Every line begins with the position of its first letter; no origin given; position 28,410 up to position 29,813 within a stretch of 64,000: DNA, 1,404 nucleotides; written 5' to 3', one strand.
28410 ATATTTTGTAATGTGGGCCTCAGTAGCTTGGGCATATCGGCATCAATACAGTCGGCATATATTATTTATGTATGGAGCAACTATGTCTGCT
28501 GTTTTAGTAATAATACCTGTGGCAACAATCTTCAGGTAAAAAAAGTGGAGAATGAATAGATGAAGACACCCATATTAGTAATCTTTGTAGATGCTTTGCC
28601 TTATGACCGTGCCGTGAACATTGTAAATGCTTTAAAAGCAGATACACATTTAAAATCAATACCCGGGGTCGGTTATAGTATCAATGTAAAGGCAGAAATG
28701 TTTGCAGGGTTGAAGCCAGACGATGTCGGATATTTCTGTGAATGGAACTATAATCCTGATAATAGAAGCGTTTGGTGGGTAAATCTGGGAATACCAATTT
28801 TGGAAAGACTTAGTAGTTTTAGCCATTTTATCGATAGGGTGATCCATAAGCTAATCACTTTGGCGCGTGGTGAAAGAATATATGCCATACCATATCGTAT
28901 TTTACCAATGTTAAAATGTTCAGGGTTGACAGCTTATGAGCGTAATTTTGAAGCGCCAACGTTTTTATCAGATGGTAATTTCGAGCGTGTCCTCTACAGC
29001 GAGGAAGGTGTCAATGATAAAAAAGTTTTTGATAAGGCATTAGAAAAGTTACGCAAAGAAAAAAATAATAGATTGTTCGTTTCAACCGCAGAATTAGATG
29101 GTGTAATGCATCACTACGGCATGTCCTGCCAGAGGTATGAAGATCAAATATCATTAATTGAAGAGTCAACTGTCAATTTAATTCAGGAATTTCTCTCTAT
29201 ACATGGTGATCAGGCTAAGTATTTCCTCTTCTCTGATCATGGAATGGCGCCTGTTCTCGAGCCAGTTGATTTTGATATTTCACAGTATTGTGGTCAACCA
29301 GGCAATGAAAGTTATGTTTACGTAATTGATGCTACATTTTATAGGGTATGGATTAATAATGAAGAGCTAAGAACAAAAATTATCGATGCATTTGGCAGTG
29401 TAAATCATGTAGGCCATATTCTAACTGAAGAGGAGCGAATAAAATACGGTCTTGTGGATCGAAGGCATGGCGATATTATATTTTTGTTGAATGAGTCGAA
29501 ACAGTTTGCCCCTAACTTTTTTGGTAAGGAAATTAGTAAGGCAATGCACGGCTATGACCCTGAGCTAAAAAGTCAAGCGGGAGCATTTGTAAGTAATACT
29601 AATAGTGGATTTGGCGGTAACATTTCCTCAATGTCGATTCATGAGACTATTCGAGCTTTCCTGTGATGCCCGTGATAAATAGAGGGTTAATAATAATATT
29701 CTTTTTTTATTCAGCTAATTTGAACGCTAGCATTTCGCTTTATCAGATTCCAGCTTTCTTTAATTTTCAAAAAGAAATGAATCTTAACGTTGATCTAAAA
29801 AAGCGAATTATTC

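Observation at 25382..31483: Tightly coupled five-gene orphan module inside the exosortase EPS locus: Udk-like kinase, Pol-beta NTase, GT-C-like membrane protein, AP-superfamily phosphodiesterase and a 606-aa exported protein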

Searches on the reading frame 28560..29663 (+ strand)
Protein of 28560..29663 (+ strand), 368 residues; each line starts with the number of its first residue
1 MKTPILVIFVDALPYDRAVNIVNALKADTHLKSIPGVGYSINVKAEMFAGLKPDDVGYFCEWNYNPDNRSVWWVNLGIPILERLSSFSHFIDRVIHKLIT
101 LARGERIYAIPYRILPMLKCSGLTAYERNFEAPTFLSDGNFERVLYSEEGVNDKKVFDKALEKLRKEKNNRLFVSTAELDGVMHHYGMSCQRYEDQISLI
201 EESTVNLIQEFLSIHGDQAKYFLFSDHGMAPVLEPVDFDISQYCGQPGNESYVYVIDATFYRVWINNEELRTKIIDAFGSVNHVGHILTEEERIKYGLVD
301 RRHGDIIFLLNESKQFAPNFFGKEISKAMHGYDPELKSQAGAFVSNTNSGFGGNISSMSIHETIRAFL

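Call 3: search_protein_families(library=pfam, proteins=[window:28560-29663:+], max_evalue=1)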
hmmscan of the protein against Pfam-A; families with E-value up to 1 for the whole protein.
window:28560-29663:+ (368 aa): 4 families
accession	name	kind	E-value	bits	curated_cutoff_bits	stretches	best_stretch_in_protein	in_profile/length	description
PF01663.27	Phosphodiest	-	4.2e-07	30.3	23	1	134-333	124-342/342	Type I phosphodiesterase / nucleotide pyrophosphatase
PF01676.23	Metalloenzyme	-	0.002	18.1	24.3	1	149-232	127-205/252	Metalloenzyme superfamily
PF17797.7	RL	-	0.046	14.1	22.8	1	209-234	31-56/71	RL domain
PF24203.1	Phage_ProQ_C_like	-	0.24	12.5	27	1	124-179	43-102/112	Phage ProQ C-terminal-like domain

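Call 4: search_protein_families(library=ncbifam, proteins=[window:28560-29663:+], max_evalue=1)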
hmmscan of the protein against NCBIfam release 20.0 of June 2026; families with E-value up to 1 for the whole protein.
window:28560-29663:+ (368 aa): 0 families

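Call 8: search_protein_families(library=padloc, proteins=[window:28560-29663:+], max_evalue=1)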
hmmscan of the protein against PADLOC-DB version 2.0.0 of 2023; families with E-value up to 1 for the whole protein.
window:28560-29663:+ (368 aa): 1 family
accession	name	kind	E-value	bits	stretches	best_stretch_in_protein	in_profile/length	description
PDLC01934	CARF7--CARF_RelE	-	0.036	11.1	1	155-216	47-114/359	-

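Call 10: search_solved_structures(query=window:28560-29663:+, max_evalue=10, show_alignments=2)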
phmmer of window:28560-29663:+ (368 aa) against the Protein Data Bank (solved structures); distinct sequences matched with E-value up to 10: 1.
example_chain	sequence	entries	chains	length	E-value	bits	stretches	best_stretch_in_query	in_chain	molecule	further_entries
5ege_A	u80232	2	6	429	0.015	17.7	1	155-233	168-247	Ectonucleotide pyrophosphatase/phosphodiesterase family member 6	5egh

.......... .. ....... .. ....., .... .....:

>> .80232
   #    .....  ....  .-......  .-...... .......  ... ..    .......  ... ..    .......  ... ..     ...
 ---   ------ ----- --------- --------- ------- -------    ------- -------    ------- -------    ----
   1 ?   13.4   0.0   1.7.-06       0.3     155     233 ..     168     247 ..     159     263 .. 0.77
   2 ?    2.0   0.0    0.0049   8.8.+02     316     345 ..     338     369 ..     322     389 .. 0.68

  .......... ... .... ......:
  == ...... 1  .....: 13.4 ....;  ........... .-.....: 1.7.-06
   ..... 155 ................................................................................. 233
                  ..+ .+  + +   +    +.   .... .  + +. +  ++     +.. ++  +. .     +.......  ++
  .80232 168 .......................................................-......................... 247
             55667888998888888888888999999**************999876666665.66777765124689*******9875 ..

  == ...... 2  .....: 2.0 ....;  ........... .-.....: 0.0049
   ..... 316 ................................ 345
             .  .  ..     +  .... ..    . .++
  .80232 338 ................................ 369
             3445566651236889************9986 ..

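Call 53: search_solved_structures(query=A5, max_evalue=1, show_alignments=2)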
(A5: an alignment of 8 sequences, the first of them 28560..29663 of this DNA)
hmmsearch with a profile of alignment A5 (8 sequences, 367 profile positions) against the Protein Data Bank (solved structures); distinct sequences matched with E-value up to 1: 54.
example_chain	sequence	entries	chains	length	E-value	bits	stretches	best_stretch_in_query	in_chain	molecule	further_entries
2gsn_A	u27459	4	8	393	2.6e-09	39.8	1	178-243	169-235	phosphodiesterase-nucleotide pyrophosphatase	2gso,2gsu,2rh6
7mw8_D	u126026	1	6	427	3.2e-09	39.4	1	178-346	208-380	Phosphodiesterase-nucleotide pyrophosphatase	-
7n1s_A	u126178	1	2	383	8.7e-08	34.7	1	178-243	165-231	Phosphodiesterase-nucleotide pyrophosphatase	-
5ege_A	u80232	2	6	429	2e-06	30.3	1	160-232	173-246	Ectonucleotide pyrophosphatase/phosphodiesterase family member 6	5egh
5tcd_A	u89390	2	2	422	0.00013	24.3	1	178-235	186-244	Ectonucleotide pyrophosphatase/phosphodiesterase family member 7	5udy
5vem_A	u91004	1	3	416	0.00063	22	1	179-361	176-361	Ectonucleotide pyrophosphatase/phosphodiesterase family member 5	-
4lqy_A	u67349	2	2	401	0.0016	20.7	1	180-363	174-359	Bis(5'-adenosyl)-triphosphatase ENPP4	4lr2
5ven_A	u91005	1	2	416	0.0036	19.5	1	176-345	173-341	Ectonucleotide pyrophosphatase/phosphodiesterase family member 5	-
5veo_A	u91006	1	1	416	0.0036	19.5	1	176-345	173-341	Ectonucleotide pyrophosphatase/phosphodiesterase family member 5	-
5tj3_A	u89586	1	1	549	0.015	17.5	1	170-231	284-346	Alkaline phosphatase PafA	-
5too_A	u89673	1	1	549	0.015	17.5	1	170-231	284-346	Alkaline phosphatase PafA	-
7p0k_AAA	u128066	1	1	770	0.042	16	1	176-244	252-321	Isoform 2 of Ectonucleotide pyrophosphatase/phosphodiesterase family member 2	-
6y5m_A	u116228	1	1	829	0.063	15.5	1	176-234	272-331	Ectonucleotide pyrophosphatase/phosphodiesterase family member 2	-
5ohi_A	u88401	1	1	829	0.063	15.5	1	176-234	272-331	Ectonucleotide pyrophosphatase/phosphodiesterase family member 2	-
3nkm_A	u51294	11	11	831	0.063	15.5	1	176-234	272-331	Ectonucleotide pyrophosphatase/phosphodiesterase family member 2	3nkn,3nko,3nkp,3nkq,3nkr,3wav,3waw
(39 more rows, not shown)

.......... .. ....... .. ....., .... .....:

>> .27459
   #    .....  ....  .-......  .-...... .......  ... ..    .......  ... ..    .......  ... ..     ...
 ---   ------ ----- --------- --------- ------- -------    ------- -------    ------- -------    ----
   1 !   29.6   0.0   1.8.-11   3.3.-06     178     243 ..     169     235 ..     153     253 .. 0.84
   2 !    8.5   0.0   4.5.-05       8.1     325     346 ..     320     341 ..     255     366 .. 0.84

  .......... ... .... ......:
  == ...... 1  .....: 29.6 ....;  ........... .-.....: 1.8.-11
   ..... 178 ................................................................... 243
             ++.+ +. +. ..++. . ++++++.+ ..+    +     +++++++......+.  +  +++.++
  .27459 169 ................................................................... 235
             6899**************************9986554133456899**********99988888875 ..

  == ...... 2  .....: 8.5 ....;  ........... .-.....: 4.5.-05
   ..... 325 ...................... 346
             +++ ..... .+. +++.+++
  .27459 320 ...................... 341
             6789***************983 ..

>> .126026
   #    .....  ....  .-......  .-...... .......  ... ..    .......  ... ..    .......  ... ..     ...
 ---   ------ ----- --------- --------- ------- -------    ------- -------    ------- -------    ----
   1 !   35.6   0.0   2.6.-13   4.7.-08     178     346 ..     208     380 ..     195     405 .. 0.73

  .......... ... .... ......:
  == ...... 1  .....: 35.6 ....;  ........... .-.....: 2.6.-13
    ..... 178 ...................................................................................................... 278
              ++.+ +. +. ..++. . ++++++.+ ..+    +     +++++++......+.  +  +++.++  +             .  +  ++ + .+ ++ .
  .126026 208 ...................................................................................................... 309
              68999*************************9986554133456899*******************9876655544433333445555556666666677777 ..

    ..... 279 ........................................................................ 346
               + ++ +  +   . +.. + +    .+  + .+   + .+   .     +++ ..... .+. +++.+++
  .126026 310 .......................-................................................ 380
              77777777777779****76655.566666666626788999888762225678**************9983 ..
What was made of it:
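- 28560..29666 (+): g4: cytoplasmic NPP-type (alkaline-phosphatase superfamily) phosphodiesterase. It is the constant partner of g2. Profile against PDB: best match Xanthomonas NPP 2gsn, E = 2.6e-9 (call 53).
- On NPP / type I phosphodiesterase (AP superfamily, PF01663): The D..H, DHG and HGY motifs align with Xanthomonas NPP and ENPP6 (calls 10, 53).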

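Call 77: search_dna_similar(query=window:28560-29663:+, collection=plasmids, mode=protein, max_evalue=0.001, max_rows=10)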
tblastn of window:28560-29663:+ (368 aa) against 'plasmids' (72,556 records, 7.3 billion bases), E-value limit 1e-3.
No match.

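Call 92: search_protein_families(library=pfam, alignment_id=A5, max_evalue=1)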
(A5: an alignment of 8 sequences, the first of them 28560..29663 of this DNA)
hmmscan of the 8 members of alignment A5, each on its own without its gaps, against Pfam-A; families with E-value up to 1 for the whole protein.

A. member 1, window:28560-29663:+ (368 aa): 4 families
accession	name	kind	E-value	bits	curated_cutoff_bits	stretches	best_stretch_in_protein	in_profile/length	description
PF01663.27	Phosphodiest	-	4.2e-07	30.3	23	1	134-333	124-342/342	Type I phosphodiesterase / nucleotide pyrophosphatase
PF01676.23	Metalloenzyme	-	0.002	18.1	24.3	1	149-232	127-205/252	Metalloenzyme superfamily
PF17797.7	RL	-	0.046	14.1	22.8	1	209-234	31-56/71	RL domain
PF24203.1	Phage_ProQ_C_like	-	0.24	12.5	27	1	124-179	43-102/112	Phage ProQ C-terminal-like domain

B. families by the number of members that match (of 8 scanned): 9 families
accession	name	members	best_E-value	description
PF01663.27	Phosphodiest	8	1e-14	Type I phosphodiesterase / nucleotide pyrophosphatase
PF01676.23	Metalloenzyme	5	4.3e-06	Metalloenzyme superfamily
PF24203.1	Phage_ProQ_C_like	2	0.12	Phage ProQ C-terminal-like domain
PF17797.7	RL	1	0.046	RL domain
PF01875.22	Memo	1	0.053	Memo-like protein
PF14551.11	MCM_N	1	0.087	MCM N-terminal domain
PF06050.19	HGD-D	1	0.18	2-hydroxyglutaryl-CoA dehydratase, D-component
PF21552.3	TFC3_eWH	1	0.26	Transcription factor tau 138 kDa subunit, extended winged helix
PF07637.16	PSD5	1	0.61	Protein of unknown function (DUF1595)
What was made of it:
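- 28560..29666 (+): 8/8 family members hit it, best E = 1e-14 (calls 3, 92).
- On NPP / type I phosphodiesterase (AP superfamily, PF01663): 8/8 family members match, best E = 1e-14 (calls 3, 92).
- On PglZ domain (BREX/DISARM-type AP enzymes): No PglZ hit in 8 g4-family members at E <= 1 (call 92), and no PADLOC hit (call 8).
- See calls 53 and 92. Five of eight g4 members also touch the Metalloenzyme model (iPGM and phosphopentomutase), so a mutase activity is not excluded (call 92). Five of eight g4 members touch Pfam Metalloenzyme, best E = 4.3e-6 (call 92).
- Tried and rejected: g4 as PglZ or sulfatase (call 92).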
